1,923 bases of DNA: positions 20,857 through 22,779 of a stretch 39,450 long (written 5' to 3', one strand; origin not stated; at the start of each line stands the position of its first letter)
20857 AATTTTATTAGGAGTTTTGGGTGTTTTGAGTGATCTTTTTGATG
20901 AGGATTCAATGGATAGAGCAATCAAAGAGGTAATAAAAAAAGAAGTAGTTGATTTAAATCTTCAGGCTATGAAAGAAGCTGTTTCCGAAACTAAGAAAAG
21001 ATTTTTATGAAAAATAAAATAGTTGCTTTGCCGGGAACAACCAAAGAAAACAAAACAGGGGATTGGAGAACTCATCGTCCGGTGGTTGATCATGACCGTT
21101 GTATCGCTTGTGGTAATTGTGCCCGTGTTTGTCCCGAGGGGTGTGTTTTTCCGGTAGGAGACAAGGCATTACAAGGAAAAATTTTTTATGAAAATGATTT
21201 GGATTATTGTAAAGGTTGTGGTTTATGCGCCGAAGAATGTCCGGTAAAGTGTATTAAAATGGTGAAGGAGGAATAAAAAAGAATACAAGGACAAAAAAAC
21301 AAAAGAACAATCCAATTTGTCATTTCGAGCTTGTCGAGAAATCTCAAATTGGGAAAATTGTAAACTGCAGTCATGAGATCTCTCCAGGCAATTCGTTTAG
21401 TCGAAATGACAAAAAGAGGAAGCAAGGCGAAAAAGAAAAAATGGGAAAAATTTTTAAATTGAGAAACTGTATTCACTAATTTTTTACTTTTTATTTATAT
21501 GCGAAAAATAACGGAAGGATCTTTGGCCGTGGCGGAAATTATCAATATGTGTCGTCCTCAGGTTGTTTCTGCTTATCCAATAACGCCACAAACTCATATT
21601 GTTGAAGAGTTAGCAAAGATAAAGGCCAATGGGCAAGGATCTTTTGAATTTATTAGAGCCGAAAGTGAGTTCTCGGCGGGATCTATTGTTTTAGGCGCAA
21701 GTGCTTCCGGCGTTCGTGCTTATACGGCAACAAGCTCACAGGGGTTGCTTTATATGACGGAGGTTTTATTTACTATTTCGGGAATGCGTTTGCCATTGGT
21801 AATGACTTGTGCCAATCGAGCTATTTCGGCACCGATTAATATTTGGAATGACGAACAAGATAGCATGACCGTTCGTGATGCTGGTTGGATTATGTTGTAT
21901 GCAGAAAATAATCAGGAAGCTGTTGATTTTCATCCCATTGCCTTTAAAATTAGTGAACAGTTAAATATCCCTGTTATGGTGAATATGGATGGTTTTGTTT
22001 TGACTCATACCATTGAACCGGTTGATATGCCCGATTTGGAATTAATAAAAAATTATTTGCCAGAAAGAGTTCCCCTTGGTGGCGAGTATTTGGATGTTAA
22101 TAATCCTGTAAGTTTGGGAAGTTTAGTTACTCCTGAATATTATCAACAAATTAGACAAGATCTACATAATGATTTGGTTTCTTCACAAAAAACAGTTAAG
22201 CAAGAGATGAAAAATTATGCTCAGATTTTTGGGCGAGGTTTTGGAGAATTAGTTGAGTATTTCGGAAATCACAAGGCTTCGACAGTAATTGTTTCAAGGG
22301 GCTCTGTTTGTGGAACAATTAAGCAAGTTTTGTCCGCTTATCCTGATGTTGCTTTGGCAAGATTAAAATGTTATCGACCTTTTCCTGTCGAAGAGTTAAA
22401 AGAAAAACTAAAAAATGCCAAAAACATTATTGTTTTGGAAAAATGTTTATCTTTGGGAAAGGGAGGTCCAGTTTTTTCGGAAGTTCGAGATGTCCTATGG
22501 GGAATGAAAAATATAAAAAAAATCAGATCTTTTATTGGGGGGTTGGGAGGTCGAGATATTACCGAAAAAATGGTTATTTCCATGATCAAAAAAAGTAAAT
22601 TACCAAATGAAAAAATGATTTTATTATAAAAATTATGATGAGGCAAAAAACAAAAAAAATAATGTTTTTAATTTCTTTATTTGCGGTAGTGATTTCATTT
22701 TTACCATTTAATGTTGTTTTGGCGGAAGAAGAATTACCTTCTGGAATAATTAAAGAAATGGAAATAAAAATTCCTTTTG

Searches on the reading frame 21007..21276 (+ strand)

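Call 3: search_protein_families(library=pfam, proteins=[window:21007-21276:+], max_evalue=0.1)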
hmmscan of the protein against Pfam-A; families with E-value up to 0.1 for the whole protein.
window:21007-21276:+ (89 aa): 16 families
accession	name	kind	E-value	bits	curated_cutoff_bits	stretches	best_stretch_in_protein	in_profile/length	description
PF12838.12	Fer4_7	-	1.9e-14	54.3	27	3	31-82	1-52/52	4Fe-4S dicluster domain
PF00037.32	Fer4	-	7e-14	51.4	21.1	2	25-47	1-23/24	4Fe-4S binding domain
PF14697.11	Fer4_21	-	5e-12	46.2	35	1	26-85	2-59/59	4Fe-4S dicluster domain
PF12797.12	Fer4_2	-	2.9e-11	43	24.5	2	24-44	2-22/22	4Fe-4S binding domain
PF12837.12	Fer4_6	-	6.8e-10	38.9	25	2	25-46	2-23/24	4Fe-4S binding domain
PF13237.11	Fer4_10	-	1.7e-08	34.7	25.5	2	25-79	2-53/53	4Fe-4S dicluster domain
PF13183.11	Fer4_8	-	7.2e-08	33.3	27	2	29-45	51-67/68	4Fe-4S dicluster domain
PF13187.11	Fer4_9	-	5.6e-07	29.9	27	2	31-83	1-52/52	4Fe-4S dicluster domain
PF13484.11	Fer4_16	-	1.6e-06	29.3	30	2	31-47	1-17/66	4Fe-4S double cluster binding domain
PF13534.11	Fer4_17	-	5e-06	27.4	22.2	1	29-45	43-59/61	4Fe-4S dicluster domain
PF12800.12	Fer4_4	-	8.4e-06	26.1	24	2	30-45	2-17/17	4Fe-4S binding domain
PF13459.11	Fer4_15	-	1.2e-05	26.3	22.4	1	26-54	2-30/66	4Fe-4S single cluster domain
PF25160.1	LdpA_Fe-S-bd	-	0.00011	22.3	27.6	1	66-87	26-47/49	LdpA Fe-S cluster-binding domain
PF13370.11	Fer4_13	-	0.0013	19.9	24.5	1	27-44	1-18/58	4Fe-4S single cluster domain of Ferredoxin I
PF17179.9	Fer4_22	-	0.0023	19.2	27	1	31-54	1-24/95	4Fe-4S dicluster domain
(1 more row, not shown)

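Call 4: search_protein_families(library=ncbifam, proteins=[window:21007-21276:+], max_evalue=0.1)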
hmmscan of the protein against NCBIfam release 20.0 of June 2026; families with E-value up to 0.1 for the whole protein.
window:21007-21276:+ (89 aa): 95 families (the best 25 are shown)
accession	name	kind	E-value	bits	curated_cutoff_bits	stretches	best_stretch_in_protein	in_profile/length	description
NF040684.1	PorD_Arch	equivalog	5.1e-29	100.2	120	1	4-89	6-85/85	pyruvate synthase subunit PorD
TIGR02179.1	PorD_KorD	subfamily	2.5e-27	94.8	60.05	1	8-89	3-78/78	2-oxoacid:acceptor oxidoreductase, delta subunit, pyruvate/2-ketoisovalerate family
NF007202.0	PRK09623.1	equivalog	1.7e-22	79.7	166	1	10-89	31-104/105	3-methyl-2-oxobutanoate dehydrogenase subunit delta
NF007203.0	PRK09624.1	equivalog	7.5e-21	74.3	171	1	4-88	25-103/105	pyuvate ferredoxin oxidoreductase subunit delta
NF045763.1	PhenlGlyoxDHPadF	equivalog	2.5e-17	62.9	150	1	13-83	14-77/78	NADH-dependent phenylglyoxylate dehydrogenase subunit delta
NF045790.1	OxalOxreddelta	equivalog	3.2e-16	59.4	230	1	14-88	244-311/316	oxalate oxidoreductase subunit delta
NF007204.0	PRK09625.1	equivalog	1e-13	51.5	125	1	13-84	42-109/133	pyruvate flavodoxin oxidoreductase subunit delta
TIGR01971.1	NuoI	subfamily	4.6e-12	45.6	113.05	2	11-47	62-98/121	NADH-quinone oxidoreductase, chain I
NF058577.1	FdxA_fam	equivalog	3.8e-10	39.8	65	2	26-45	32-51/52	4Fe-4S ferredoxin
NF009410.0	PRK12771.1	subfamily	6.6e-10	38.2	516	1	31-89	507-566/566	NAD(P)-binding protein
TIGR01944.1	rnfB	subfamily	1.2e-09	37.9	68.7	1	23-88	106-165/190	RnfABCDGE type electron transport complex subunit B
NF003475.0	PRK05113.1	equivalog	5.6e-09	36.1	203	1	22-87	105-164/190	electron transport complex subunit RsxB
NF006183.0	PRK08318.1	equivalog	1.2e-08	34.2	335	1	22-87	334-399/422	NAD-dependent dihydropyrimidine dehydrogenase subunit PreA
NF009053.0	PRK12387.1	subfamily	3.3e-08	33.5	204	1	24-88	32-95/180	formate hydrogenlyase complex iron-sulfur subunit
TIGR00403.1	ndhI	equivalog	3.8e-08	33.1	302.35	1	26-88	58-124/183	NAD(P)H-quinone oxidoreductase subunit I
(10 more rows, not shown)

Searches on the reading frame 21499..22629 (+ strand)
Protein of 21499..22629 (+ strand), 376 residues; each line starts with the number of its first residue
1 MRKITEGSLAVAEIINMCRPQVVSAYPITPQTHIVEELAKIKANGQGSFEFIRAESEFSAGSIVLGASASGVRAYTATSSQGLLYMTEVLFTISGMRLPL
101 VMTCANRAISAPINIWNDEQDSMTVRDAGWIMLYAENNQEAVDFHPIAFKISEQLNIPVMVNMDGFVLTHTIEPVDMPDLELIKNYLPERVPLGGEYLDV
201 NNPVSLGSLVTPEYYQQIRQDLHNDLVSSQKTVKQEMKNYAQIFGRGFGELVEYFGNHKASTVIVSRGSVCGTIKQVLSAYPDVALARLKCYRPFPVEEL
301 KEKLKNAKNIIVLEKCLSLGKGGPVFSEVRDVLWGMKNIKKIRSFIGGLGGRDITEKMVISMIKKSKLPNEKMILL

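Call 3: search_protein_families(library=pfam, proteins=[window:21499-22629:+], max_evalue=0.1)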
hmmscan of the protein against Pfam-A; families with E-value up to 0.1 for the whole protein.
window:21499-22629:+ (376 aa): 2 families
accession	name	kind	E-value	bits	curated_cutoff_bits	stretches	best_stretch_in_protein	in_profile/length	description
PF01855.24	POR_N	-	7.6e-70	235.7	27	1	18-237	6-230/231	Pyruvate flavodoxin/ferredoxin oxidoreductase, thiamine diP-bdg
PF17147.9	PFOR_II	-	1.7e-17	64.1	27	1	260-357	1-100/102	Pyruvate:ferredoxin oxidoreductase core domain II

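Call 4: search_protein_families(library=ncbifam, proteins=[window:21499-22629:+], max_evalue=0.1)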
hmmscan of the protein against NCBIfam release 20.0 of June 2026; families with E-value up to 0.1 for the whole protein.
window:21499-22629:+ (376 aa): 14 families
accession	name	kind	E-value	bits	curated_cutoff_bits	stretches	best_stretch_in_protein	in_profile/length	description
NF040682.1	PorA_Arch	equivalog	3.1e-126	421.4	550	1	2-369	3-374/387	pyruvate synthase subunit PorA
NF006233.0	PRK08367.1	equivalog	2.7e-101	339.3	625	1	1-361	3-367/394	pyruvate ferredoxin oxidoreductase subunit alpha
NF006232.0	PRK08366.1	equivalog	1.5e-91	307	646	1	2-364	7-372/394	2-ketoisovalerate ferredoxin oxidoreductase subunit alpha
NF007201.0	PRK09622.1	equivalog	8.5e-79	265.3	590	1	4-366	12-378/405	2-oxoacid:ferredoxin oxidoreductase subunit alpha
NF045764.1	PhenlGlyoxDHPadG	equivalog_domain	3.3e-73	246.5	700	1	4-365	4-378/398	NADH-dependent phenylglyoxylate dehydrogenase subunit alpha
NF045791.1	OxalOxredalpha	equivalog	2.6e-67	227.6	500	1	3-366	5-375/395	oxalate oxidoreductase subunit alpha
TIGR02176.1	pyruv_ox_red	equivalog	3.9e-47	160.8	911.35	1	4-364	3-376/1167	pyruvate:ferredoxin (flavodoxin) oxidoreductase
NF005507.0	PRK07119.1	subfamily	7.1e-28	97.4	399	1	5-365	7-347/352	3-methyl-2-oxobutanoate dehydrogenase subunit VorB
TIGR03710.1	OAFO_sf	subfamily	5.9e-26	91.2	482.75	2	12-108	205-297/561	2-oxoacid:acceptor oxidoreductase subunit alpha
NF006412.0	PRK08659.1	equivalog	2.2e-25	89.7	411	1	6-365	9-375/378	2-oxoacid:acceptor oxidoreductase subunit alpha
NF007206.0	PRK09627.1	equivalog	5.8e-18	65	579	1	4-317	5-334/375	2-oxoglutarate synthase subunit alpha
NF041170.1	Oxoac_fdxalpha_Archa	equivalog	7.7e-16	57.5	800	2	10-179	245-426/636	2-oxoacid:ferredoxin oxidoreductase subunit alpha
TIGR03336.1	IOR_alpha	equivalog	8.2e-16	57.4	650.9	1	7-315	7-287/595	indolepyruvate ferredoxin oxidoreductase subunit alpha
NF052639.1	FlvnRedFerAPor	equivalog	0.076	12.7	260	0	65-150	11-96/158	flavin reductase FerA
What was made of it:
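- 21499..22629 (+): porA (alpha subunit). POR_N at 8e-70, PFOR_II at 2e-17, NCBIfam PorA_Arch at 3e-126 (calls 3, 4).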
